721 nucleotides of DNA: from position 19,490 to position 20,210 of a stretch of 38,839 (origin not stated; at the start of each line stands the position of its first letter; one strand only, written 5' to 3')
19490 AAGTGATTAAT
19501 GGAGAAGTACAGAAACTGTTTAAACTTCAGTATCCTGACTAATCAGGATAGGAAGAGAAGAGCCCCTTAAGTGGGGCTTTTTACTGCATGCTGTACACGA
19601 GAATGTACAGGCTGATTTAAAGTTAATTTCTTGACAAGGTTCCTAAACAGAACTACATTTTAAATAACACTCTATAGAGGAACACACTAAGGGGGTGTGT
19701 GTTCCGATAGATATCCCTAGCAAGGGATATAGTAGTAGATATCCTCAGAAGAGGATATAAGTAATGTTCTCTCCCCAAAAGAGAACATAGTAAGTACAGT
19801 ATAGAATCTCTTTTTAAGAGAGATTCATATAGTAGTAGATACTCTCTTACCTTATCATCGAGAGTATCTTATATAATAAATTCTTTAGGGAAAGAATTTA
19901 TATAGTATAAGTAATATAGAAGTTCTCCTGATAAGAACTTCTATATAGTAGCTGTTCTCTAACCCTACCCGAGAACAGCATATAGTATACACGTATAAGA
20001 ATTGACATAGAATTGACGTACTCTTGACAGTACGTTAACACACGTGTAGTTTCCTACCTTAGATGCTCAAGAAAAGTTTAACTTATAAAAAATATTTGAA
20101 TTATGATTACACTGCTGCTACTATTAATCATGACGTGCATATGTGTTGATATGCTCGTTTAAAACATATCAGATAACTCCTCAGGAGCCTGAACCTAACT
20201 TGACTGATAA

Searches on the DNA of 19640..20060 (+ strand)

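Call 65: search_dna_similar(query=window:19640-20060:+, collection=phages, mode=distant, max_evalue=1, max_rows=20)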
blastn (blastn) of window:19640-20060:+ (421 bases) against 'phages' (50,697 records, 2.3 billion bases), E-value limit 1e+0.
Records with a match: 3; places in all: 3; records where one place covers at least 80% of the query: 0.
Best place of each record, by identity: >=99% 3.
By first word of the organism name: Bacillus 3.
By host as written in the record: Bacillus cereus 2; Bacillus thuringiensis kurstaki ATCC 33679 1.
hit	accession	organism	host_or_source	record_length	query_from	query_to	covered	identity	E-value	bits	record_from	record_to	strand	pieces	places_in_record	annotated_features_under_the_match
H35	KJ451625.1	Bacillus phage Bcp1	Bacillus cereus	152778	87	108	5%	100.0%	4e-1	41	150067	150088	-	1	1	hypothetical protein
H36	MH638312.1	Bacillus phage Kioshi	Bacillus thuringiensis kurstaki ATCC ...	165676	87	108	5%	100.0%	4e-1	41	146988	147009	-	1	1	227: hypothetical protein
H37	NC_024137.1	Bacillus phage Bcp1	Bacillus cereus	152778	87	108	5%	100.0%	4e-1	41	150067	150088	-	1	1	hypothetical protein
